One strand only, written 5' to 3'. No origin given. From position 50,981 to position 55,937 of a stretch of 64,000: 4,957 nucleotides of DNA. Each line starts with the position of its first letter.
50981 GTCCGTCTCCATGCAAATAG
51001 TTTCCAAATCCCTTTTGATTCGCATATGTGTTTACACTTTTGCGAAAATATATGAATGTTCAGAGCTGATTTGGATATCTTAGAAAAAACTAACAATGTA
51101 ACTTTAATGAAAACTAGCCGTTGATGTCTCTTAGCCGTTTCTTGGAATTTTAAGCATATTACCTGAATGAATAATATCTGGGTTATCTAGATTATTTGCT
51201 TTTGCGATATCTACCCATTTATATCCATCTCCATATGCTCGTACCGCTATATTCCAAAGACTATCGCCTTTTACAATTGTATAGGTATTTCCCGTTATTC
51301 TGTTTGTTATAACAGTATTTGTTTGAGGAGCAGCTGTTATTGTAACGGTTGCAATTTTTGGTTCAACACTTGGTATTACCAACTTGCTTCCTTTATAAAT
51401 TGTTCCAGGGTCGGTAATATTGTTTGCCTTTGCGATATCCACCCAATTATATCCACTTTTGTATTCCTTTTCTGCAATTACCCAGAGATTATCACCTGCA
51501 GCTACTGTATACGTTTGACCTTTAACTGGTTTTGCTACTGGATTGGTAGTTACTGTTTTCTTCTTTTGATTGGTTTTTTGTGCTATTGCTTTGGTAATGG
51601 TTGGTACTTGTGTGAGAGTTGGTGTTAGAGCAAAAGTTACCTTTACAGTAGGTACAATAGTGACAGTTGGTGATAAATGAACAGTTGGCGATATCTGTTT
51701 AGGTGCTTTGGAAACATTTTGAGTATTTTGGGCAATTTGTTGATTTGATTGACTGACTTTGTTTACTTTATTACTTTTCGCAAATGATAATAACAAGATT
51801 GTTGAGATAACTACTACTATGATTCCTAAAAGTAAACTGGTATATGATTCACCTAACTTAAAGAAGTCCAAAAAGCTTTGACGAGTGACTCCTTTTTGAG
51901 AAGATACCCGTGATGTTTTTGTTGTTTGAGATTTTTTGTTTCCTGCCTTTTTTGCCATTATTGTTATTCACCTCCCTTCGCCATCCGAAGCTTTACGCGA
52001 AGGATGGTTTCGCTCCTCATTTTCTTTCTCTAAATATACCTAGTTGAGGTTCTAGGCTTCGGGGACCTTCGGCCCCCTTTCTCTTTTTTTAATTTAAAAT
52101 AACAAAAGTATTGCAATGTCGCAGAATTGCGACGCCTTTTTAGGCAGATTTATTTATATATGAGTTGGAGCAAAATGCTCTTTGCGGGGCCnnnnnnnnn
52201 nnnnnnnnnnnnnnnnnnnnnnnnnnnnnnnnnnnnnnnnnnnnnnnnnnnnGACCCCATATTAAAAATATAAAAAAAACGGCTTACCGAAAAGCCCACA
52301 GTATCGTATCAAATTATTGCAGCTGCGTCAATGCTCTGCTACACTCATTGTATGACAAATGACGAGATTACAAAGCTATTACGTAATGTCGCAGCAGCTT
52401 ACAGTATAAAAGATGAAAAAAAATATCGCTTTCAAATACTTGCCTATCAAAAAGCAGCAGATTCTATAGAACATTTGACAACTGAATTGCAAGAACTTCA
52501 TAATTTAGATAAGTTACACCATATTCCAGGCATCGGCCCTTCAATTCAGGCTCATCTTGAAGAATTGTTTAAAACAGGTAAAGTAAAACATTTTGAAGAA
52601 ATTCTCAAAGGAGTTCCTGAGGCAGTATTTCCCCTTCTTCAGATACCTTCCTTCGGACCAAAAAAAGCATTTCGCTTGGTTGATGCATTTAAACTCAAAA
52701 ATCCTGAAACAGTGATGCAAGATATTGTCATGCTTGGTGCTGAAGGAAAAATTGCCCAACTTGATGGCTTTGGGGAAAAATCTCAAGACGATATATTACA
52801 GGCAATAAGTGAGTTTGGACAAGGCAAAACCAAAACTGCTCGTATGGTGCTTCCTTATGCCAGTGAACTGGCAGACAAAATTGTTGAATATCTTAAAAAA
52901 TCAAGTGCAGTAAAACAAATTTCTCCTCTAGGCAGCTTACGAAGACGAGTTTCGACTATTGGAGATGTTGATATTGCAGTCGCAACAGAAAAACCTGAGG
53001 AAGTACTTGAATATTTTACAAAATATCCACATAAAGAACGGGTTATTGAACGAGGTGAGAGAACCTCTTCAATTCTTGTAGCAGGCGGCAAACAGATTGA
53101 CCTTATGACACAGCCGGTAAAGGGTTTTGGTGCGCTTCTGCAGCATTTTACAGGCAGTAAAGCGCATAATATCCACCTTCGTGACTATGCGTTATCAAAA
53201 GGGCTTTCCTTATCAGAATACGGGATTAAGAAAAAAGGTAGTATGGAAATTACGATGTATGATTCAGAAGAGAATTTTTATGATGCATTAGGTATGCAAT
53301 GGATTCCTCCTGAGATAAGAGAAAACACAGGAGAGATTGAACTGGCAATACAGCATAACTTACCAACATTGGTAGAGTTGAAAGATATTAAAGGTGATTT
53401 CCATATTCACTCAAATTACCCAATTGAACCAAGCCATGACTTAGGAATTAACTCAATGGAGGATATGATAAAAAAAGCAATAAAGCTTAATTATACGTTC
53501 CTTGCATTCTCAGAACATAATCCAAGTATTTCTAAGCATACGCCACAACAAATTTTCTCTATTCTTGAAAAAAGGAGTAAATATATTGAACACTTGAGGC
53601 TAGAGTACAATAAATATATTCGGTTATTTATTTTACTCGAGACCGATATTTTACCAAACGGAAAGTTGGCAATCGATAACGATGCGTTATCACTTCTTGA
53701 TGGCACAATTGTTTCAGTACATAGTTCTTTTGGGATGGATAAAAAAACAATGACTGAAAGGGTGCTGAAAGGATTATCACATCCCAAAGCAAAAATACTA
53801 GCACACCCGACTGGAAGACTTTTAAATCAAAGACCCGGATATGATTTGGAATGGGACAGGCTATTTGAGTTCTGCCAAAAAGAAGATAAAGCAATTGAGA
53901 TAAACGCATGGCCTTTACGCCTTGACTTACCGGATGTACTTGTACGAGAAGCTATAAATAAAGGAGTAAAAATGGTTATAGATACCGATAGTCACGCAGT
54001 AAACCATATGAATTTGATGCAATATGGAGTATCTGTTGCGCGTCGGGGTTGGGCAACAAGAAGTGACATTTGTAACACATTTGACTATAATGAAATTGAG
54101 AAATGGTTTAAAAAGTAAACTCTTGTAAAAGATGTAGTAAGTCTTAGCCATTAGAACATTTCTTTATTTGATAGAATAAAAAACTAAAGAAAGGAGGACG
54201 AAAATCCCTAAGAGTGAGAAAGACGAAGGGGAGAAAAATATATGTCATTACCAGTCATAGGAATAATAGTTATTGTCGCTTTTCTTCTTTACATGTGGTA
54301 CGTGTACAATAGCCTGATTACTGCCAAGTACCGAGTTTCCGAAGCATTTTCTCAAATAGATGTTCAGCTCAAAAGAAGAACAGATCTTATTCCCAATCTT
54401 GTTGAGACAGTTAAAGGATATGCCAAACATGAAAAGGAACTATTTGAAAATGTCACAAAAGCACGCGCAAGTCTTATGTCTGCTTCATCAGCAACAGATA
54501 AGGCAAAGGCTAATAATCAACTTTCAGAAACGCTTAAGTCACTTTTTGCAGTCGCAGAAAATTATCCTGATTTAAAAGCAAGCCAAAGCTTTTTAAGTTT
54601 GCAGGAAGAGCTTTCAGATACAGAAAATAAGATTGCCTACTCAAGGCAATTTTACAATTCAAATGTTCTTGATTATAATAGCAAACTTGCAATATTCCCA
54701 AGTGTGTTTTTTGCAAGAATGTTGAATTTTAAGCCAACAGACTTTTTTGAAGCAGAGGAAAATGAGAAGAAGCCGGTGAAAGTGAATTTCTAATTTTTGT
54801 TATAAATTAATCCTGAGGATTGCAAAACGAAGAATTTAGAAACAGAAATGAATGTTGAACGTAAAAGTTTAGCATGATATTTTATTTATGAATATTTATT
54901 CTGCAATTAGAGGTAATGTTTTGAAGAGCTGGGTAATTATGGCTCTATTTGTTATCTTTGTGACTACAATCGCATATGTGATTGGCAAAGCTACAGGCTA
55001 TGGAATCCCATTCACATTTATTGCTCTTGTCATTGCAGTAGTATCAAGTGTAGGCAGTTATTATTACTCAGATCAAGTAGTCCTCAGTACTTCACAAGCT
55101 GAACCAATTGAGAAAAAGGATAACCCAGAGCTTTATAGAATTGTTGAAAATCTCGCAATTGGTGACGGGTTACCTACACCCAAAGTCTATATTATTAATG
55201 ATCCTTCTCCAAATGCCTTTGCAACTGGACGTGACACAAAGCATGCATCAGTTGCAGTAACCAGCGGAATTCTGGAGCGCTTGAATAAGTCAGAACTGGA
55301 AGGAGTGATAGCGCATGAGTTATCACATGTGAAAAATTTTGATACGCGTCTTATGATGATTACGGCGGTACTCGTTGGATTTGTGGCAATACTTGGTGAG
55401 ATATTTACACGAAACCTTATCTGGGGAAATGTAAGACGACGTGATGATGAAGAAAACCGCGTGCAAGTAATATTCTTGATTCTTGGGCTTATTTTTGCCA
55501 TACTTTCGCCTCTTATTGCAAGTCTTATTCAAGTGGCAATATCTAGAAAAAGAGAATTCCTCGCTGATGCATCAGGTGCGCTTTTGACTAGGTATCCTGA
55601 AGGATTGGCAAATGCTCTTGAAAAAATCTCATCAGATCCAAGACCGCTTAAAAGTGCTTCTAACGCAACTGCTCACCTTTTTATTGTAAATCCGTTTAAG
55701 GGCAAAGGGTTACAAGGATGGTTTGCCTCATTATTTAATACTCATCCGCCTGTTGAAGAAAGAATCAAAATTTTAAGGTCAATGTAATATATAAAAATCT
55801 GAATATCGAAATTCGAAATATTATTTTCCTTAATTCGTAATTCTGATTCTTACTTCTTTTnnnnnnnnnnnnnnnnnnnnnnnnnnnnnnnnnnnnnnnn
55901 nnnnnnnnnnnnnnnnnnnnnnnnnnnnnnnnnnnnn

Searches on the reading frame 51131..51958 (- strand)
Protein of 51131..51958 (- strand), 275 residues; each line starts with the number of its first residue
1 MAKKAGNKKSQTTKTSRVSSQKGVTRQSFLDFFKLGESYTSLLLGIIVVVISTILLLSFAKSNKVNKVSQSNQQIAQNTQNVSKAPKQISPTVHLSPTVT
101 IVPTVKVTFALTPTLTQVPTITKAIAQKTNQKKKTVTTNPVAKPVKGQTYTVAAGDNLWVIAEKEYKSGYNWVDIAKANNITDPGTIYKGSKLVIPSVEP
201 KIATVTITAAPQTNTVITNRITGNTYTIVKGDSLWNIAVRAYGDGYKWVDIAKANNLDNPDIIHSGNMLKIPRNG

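Call 103: search_protein_families(library=pfam, proteins=[window:51131-51958:-], max_evalue=0.0001)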
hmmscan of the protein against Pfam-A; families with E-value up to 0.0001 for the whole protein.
window:51131-51958:- (275 aa): 4 families
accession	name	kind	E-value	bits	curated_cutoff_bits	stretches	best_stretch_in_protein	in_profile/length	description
PF01476.26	LysM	-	1.6e-21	76.4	20.9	2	226-272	1-43/43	LysM domain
PF23457.1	LysM2_NFP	-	5.5e-08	33.2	36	0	149-196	7-54/56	NFP LysM2 domain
PF23473.1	LysM3_LYK4_5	-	2.6e-05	24.7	29.3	0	149-196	4-47/48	LYK4/5 LysM3 domain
PF16426.10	DUF5023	-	9.9e-05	22.5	25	0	142-183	41-82/197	Domain of unknown function (DUF5023)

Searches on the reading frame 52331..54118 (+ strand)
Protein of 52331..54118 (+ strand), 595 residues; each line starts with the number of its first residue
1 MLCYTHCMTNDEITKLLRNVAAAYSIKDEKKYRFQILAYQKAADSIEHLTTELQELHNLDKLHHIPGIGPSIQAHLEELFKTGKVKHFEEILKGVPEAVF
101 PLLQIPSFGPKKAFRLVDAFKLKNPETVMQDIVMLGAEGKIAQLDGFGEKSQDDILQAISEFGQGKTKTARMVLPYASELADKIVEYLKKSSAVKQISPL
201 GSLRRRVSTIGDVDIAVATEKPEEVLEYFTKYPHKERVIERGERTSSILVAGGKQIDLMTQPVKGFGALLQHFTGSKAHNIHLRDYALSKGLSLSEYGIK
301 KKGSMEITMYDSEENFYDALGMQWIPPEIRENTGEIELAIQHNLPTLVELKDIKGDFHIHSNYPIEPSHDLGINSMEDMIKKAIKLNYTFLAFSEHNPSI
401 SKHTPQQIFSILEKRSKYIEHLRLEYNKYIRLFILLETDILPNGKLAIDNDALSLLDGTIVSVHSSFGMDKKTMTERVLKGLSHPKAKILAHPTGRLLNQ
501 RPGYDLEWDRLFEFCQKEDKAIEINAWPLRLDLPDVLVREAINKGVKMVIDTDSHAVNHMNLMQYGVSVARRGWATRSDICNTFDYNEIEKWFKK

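Call 103: search_protein_families(library=pfam, proteins=[window:52331-54118:+], max_evalue=0.0001)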
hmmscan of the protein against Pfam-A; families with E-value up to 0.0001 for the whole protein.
window:52331-54118:+ (595 aa): 3 families
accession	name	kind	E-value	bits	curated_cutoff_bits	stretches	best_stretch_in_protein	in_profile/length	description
PF14791.11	DNA_pol_B_thumb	-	1.1e-21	76.9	25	1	270-331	2-63/63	DNA polymerase beta thumb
PF14716.13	HHH_8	-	2e-15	57.4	30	1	8-84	1-72/73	Helix-hairpin-helix domain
PF02811.25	PHP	-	2.5e-07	31.6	26.4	1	356-525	1-162/164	PHP domain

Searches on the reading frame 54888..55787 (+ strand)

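Call 103: search_protein_families(library=pfam, proteins=[window:54888-55787:+], max_evalue=0.0001)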
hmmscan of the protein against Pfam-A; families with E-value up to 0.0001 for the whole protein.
window:54888-55787:+ (299 aa): 1 family
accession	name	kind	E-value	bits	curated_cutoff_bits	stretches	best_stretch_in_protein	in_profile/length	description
PF01435.24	Peptidase_M48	-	5.9e-33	114.7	20.3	1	77-298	2-184/186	Peptidase family M48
